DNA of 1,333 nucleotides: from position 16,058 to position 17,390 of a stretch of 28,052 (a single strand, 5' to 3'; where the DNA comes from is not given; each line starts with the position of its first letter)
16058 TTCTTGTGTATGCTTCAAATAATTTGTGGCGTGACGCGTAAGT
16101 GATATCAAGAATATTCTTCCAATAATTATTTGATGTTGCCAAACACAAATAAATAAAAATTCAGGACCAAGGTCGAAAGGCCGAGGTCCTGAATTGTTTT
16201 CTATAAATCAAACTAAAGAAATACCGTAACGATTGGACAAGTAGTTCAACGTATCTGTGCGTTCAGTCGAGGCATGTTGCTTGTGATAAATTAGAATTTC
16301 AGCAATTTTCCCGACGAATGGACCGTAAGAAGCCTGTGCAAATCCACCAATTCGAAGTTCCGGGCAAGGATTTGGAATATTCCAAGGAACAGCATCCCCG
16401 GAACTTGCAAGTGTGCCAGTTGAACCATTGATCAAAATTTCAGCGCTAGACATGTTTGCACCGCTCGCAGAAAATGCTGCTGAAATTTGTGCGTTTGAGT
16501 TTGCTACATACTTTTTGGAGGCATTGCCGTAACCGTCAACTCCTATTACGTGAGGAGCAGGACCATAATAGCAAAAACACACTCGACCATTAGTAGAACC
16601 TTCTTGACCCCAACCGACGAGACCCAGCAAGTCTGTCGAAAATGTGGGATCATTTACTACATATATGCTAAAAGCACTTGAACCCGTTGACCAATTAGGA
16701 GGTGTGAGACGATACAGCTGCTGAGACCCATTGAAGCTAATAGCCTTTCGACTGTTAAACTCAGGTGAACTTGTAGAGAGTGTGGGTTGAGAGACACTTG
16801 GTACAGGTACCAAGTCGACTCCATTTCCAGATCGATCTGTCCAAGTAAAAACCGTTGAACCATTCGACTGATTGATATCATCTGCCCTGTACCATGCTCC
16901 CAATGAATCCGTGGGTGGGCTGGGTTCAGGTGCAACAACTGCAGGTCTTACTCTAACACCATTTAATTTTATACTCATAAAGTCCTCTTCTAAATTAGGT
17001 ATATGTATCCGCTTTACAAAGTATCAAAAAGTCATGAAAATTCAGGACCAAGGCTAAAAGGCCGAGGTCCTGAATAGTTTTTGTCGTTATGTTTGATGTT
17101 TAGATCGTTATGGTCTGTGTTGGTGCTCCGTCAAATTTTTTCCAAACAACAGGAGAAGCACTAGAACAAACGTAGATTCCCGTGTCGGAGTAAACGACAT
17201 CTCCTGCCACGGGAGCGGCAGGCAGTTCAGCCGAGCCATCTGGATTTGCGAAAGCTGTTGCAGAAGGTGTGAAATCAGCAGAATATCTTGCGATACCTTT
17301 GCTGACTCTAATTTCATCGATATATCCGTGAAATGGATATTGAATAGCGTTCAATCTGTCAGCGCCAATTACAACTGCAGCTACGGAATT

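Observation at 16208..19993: Tandem array of four LamG-domain paralogues (plus two more at 24568-26314): a diversifying receptor-binding or fibre cassette?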

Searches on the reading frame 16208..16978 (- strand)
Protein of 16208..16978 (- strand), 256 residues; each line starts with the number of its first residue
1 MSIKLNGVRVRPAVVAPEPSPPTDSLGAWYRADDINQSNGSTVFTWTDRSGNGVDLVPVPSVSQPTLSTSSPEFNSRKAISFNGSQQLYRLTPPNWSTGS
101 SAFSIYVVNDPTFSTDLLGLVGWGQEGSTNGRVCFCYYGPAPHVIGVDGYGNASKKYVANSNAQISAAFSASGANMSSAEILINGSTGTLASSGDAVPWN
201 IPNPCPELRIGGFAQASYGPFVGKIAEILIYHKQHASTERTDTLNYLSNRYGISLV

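Call 4: search_protein_families(library=pfam, proteins=[window:16208-16978:-], max_evalue=0.1)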
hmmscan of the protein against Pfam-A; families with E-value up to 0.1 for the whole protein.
window:16208-16978:- (256 aa): 0 families
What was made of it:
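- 16208..16978 (-): Cassette 4. It encodes the 12-residue anchor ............, a Pro-rich linker and a divergent LamG-like head (subfamily B), 256 aa in total. No Pfam hit (call 4).
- On Pfam PF13385 Laminin_G_3 (ConA-like lectin/glucanase superfamily): Genes 16208 and 24568 have no hit (call 4).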

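Call 17: search_protein_families(library=phrogs, proteins=[window:16208-16978:-], max_evalue=0.01)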
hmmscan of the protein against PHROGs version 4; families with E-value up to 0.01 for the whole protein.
window:16208-16978:- (256 aa): 3 families
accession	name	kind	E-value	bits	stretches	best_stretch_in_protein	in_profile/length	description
phrog_10356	-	head and packaging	1.8e-15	57.2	1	25-255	387-626/852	virion structural protein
phrog_8510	-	head and packaging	0.00094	18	1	69-253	1162-1348/1348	virion structural protein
phrog_22373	-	unknown function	0.008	15.6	0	20-238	198-416/688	-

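Call 23: find_homologous_proteins(query=window:16208-16978:-)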
Query window:16208-16978:- (256 aa): 5 proteins with E <= 0.001 among 421 candidates.
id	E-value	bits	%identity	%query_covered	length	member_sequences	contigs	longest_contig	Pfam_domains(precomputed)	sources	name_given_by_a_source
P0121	2.0e-108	380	68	93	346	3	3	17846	-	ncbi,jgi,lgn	jgi:hypothetical protein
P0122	1.3e-70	256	48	100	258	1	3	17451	-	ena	-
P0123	2.2e-39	153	39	100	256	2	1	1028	-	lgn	-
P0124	1.3e-36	144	40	100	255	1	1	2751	-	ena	-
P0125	1.7e-6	46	25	97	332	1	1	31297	-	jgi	jgi:hypothetical protein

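Call 32: find_homologous_proteins(query=A2)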
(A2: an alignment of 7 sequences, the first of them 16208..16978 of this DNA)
Query A2 (7 sequences) (256 aa, profile of the alignment): 69 proteins with E <= 0.001 among 8000 candidates.
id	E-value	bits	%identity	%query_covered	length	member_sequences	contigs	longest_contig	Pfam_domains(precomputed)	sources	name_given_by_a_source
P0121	3.1e-112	393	68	93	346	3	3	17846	-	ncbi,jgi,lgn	jgi:hypothetical protein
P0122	5.4e-111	389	48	100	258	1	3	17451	-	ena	-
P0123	4.8e-102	359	39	100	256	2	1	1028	-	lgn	-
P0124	3.8e-99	350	40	100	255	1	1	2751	-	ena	-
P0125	4.7e-85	304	25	97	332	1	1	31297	-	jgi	jgi:hypothetical protein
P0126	1.2e-23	102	29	95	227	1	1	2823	-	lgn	-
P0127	3.1e-22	98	24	92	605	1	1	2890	PF13385.14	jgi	jgi:hypothetical protein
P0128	1.8e-21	95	29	95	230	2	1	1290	-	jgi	jgi:hypothetical protein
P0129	2.5e-19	88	38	21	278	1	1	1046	-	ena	-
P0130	3.1e-18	85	25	89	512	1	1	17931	PF00354.25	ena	-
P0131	3.7e-18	84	26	89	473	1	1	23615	-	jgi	jgi:hypothetical protein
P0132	7.7e-17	80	24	89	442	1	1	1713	-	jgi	-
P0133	1.5e-16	79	27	92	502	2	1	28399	PF13385.14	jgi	-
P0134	1.6e-16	79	24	82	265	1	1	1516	-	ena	-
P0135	4.0e-16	78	23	84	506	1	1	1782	PF26628.1,PF13385.14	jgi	jgi:hypothetical protein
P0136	8.0e-16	77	27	92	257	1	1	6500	PF13385.14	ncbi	-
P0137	2.8e-14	72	26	93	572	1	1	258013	PF05521.19,PF13385.14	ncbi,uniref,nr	ncbi:phage head closure protein [Tautonia marina]|uniref:phage head closure protein n=1 Tax=Tautonia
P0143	3.9e-13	68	22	89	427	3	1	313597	PF13385.14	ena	-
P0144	4.4e-13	68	43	17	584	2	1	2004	PF09206.19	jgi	jgi:hypothetical protein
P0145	6.0e-13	67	40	20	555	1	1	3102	PF09206.19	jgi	jgi:hypothetical protein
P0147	1.3e-11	63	28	88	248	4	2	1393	PF13385.14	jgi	jgi:hypothetical protein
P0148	2.5e-11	62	33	39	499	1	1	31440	PF13385.14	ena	-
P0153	1.0e-9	57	41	13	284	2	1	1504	PF13385.14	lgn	-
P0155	2.6e-9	55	26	83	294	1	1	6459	PF13385.14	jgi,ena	jgi:hypothetical protein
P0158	5.2e-9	54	28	83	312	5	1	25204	PF09206.19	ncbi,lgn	-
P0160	8.4e-9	54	33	38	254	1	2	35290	PF13385.14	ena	-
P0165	3.3e-8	52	27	97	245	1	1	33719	PF13385.14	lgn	-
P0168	7.9e-8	50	41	11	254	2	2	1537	PF13385.14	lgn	-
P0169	1.3e-7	50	40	17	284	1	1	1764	PF13385.14,PF09206.19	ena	-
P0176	2.3e-6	46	25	91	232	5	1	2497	PF13385.14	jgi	jgi:hypothetical protein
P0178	4.0e-6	45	37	20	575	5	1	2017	PF09206.19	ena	-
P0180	6.2e-6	44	26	83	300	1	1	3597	PF13385.14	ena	-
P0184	1.4e-4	40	36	31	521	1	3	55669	PF13385.14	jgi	jgi:hypothetical protein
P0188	8.4e-4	37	31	25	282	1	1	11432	PF09206.19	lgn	-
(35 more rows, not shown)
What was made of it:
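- On Pfam PF13385 Laminin_G_3 (ConA-like lectin/glucanase superfamily): A profile search recovers many PF13385 proteins (call 32).
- One LamG homologue is fused to a head closure (head-tail joining) domain, PF05521 (P0137, call 32). Some profile hits carry PF09206 (call 32).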

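Call 42: search_protein_representatives(alignment_id=A2)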
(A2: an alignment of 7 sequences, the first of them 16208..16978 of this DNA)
Query: 7 sequences, 269 profile positions. Proteins with E-value up to 0.001 (for the whole library): 40436; up to 1e-10: 12950; up to 1e-30: 1028. The best 150 are listed.
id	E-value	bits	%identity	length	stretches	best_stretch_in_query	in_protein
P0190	3.5e-174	594.2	-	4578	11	11-268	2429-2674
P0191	2.5e-164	561.9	-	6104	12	26-266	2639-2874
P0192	6.6e-163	557.2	-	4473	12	15-268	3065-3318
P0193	2.1e-146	503.2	-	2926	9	35-268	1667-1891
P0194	5.5e-141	485.4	-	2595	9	28-265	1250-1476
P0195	1.1e-140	484.4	-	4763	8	34-268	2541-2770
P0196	7.6e-138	475.1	-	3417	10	21-266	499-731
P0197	2.9e-135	466.6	-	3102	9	27-266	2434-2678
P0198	1.0e-131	454.9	-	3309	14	25-267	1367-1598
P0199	2.1e-118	411.3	-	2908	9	31-264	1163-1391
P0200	4.1e-118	410.4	-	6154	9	25-268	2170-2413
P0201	8.0e-117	406.1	-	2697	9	28-264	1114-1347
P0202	1.8e-116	405.0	-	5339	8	26-268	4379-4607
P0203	2.6e-113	394.6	-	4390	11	37-266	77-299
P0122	1.7e-111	388.6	-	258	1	13-268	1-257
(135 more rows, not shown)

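Call 44: predict_structure(alignment_id=A5)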
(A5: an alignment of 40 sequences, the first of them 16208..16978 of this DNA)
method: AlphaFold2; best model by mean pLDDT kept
length: 256 residues; sequences in the alignment: 40
mean_pLDDT: 87.9   pTM: 0.87
mean pLDDT of the five models: 87.9, 87.2, 85.6, 85.5, 85.5
residues with pLDDT >= 90: 143; 70-90: 94; 50-70: 19; < 50: 0
segments of 3 or more residues with pLDDT < 50: none
pLDDT, mean of each block of 10 residues (from residue 1): 69 83 96 98 98 95 96 98 95 87 94 79 79 82 75 73 92 83 88 71 89 84 96 96 97 96
secondary structure, 60 per line:
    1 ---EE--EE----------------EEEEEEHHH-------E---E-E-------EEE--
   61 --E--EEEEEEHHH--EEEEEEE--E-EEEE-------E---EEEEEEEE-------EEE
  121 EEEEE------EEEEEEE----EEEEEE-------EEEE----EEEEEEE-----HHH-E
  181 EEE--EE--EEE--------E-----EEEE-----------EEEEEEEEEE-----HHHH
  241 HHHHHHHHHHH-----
elements in order: E26-31 E56-58 E66-71 E77-83 E88-91 E103-110 E118-125 E132-138 E143-148 E156-159 E164-170 E180-183 E190-192 E207-210 E222-231 H237-251
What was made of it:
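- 16208..16978 (-): AF2 pLDDT 87.9 (call 44).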

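Call 48: fold_search(model_id=the predicted structure, library=pdb)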
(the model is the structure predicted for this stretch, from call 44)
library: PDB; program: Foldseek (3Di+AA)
matches with E <= 10: 802; with E <= 0.001: 79
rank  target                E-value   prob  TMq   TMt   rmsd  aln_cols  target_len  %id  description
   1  9vyh_p                1.8e-08  1.00  0.63  0.61   4.5       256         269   18  Cyanopodophage Pan3 tailspike (released 2025-11-26)
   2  1wd3_A                6.8e-08  1.00  0.58  0.33   8.1       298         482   13  Crystal structure of arabinofuranosidase (released 2004-09-14)
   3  2d43_A                1.1e-07  1.00  0.60  0.34   8.0       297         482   15  Crystal structure of arabinofuranosidase complexed with arabinotriose (released 2006-09-19)
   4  2fhr                  2.0e-07  1.00  0.52  0.24   7.3       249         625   18  Trypanosoma Rangeli Sialidase In Complex With 2,3- Difluorosialic Acid (Covalent Intermediate) (released 2006-01-17)
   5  6sxt_A                2.4e-07  1.00  0.60  0.34   6.6       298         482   14  GH54 a-l-arabinofuranosidase soaked with aziridine inhibitor (released 2020-02-26)
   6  7oa8                  2.6e-07  1.00  0.54  0.38   6.9       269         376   11  PilC minor pilin of Streptococcus sanguinis SK36 type IV pili (released 2022-05-04)
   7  6sxr_A                2.8e-07  1.00  0.59  0.33   8.1       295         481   13  E221Q mutant of GH54 a-l-arabinofuranosidase soaked with 4-nitrophenyl a-l-arabinofuranoside (released 2020-02-26)
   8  1ms9_A                2.8e-07  1.00  0.53  0.25   8.1       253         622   14  Triclinic form of Trypanosoma cruzi trans-sialidase, in complex with lactose (released 2003-03-25)
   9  3pjq_A                2.8e-07  1.00  0.49  0.23   7.5       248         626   13  Trypanosoma cruzi trans-sialidase-like inactive isoform (including the natural mutation Tyr342His) in complex with lac (released 2011-06-08)
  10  1ms8_A                3.4e-07  1.00  0.54  0.25   7.1       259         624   14  Triclinic form of Trypanosoma cruzi trans-sialidase, in complex with 3-deoxy-2,3-dehydro-N-acetylneuraminic acid (DANA (released 2003-03-25)
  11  2a75                  4.0e-07  1.00  0.53  0.24   7.0       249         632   18  Trypanosoma rangeli Sialidase In Complex With 2,3- Difluorosialic Acid (Covalent Intermediate) (released 2005-11-22)
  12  1mz6                  4.0e-07  1.00  0.48  0.22   9.5       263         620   17  Trypanosoma rangeli sialidase in complex with the inhibitor DANA (released 2002-10-16)
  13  1s0i_A                4.3e-07  1.00  0.52  0.24   7.1       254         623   15  Trypanosoma cruzi trans-sialidase in complex with sialyl-lactose (Michaelis complex) (released 2004-05-18)
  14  1ms5_A                4.3e-07  1.00  0.47  0.22   9.8       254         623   16  Triclinic form of Trypanosoma cruzi trans-sialidase, soaked with N-acetylneuraminyl-a-2,3-thio-galactoside (NA-S-Gal) (released 2003-03-25)
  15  3opz_A                4.5e-07  1.00  0.51  0.23   7.4       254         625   15  Crystal structure of trans-sialidase in complex with the Fab fragment of a neutralizing monoclonal IgG antibody (released 2011-11-09)
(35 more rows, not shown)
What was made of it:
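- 16208..16978 (-): Best PDB fold match is the cyanopodophage Pan3 tailspike 9vyh_p, TM 0.63 (call 48).
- On Pfam PF13385 Laminin_G_3 (ConA-like lectin/glucanase superfamily): The AF2 model has pLDDT 87.9 and its Foldseek matches are ConA-like folds (calls 44, 48).
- Closest known: Cyanopodophage Pan3 tailspike, PDB 9vyh chain p. Same: It is the best solved-structure match of the 16208 model over its full length (TM 0.63/0.61, E 1.8e-8, call 48).
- The subfamily-B model matches the GH54 arabinofuranosidase catalytic domain with TM 0.58-0.60 (call 48). The best fold match is annotated 'tailspike' (call 48).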

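Call 50: search_solved_structures(query=A5, max_evalue=1, show_alignments=2)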
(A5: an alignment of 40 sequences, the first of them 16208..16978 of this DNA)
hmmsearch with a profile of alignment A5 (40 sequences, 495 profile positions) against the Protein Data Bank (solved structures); distinct sequences matched with E-value up to 1: 0.
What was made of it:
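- Closest known: Cyanopodophage Pan3 tailspike, PDB 9vyh chain p. Different: No sequence-level hit (call 50).
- There is no sequence-level match to any solved enzyme (call 50).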

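Call 92: search_protein_families(library=padloc, proteins=[window:16208-16978:-], max_evalue=0.01)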
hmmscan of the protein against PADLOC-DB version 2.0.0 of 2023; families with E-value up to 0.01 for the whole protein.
window:16208-16978:- (256 aa): 0 families

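Call 93: search_protein_families(library=ncbifam, proteins=[window:16208-16978:-], max_evalue=0.01)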
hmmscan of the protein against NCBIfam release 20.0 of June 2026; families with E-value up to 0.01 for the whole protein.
window:16208-16978:- (256 aa): 0 families

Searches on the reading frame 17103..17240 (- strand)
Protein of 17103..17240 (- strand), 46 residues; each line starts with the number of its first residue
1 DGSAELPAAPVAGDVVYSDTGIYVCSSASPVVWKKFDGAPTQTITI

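Call 85: search_solved_structures(query=A6, max_evalue=10, show_alignments=3)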
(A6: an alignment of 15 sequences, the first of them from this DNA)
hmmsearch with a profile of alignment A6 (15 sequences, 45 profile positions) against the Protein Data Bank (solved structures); distinct sequences matched with E-value up to 10: 14.
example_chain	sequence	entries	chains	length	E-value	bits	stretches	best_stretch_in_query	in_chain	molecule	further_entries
4d1w_A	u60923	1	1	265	0.26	14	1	2-22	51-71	METALLO-B-LACTAMASE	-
4d1u_A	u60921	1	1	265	0.26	14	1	2-22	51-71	METALLO-B-LACTAMASE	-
4d1v_A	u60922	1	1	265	0.27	14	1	2-22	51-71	METALLO-B-LACTAMASE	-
2y87_A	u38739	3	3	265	0.27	14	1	2-22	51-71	METALLO-B-LACTAMASE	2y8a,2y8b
4d1t_A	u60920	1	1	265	0.27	14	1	2-22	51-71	METALLO-B-LACTAMASE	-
8qoj_A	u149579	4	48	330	0.7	12.6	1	10-26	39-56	Gap junction delta-2 protein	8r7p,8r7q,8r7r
7xl8_A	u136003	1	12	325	0.75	12.5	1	10-26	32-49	Gap junction delta-2 protein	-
8xh8_A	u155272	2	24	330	0.76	12.5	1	10-26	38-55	Gap junction delta-2 protein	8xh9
8xgd_A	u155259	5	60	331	0.76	12.5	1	10-26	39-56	Gap junction delta-2 protein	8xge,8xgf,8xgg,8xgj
8iyg_A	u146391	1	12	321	0.78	12.5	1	10-26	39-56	Gap junction delta-2 protein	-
7xkk_A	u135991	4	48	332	0.79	12.5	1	10-26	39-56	Gap junction delta-2 protein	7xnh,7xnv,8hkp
7xki_A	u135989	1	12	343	0.82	12.4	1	10-26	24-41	Gap junction delta-2 protein,Soluble cytochrome b562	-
7xkt_A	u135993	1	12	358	0.89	12.3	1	10-26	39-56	Gap junction delta-2 protein,Soluble cytochrome b562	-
9ip5_A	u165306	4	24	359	0.92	12.2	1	10-26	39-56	Gap junction delta-2 protein,Soluble cytochrome b562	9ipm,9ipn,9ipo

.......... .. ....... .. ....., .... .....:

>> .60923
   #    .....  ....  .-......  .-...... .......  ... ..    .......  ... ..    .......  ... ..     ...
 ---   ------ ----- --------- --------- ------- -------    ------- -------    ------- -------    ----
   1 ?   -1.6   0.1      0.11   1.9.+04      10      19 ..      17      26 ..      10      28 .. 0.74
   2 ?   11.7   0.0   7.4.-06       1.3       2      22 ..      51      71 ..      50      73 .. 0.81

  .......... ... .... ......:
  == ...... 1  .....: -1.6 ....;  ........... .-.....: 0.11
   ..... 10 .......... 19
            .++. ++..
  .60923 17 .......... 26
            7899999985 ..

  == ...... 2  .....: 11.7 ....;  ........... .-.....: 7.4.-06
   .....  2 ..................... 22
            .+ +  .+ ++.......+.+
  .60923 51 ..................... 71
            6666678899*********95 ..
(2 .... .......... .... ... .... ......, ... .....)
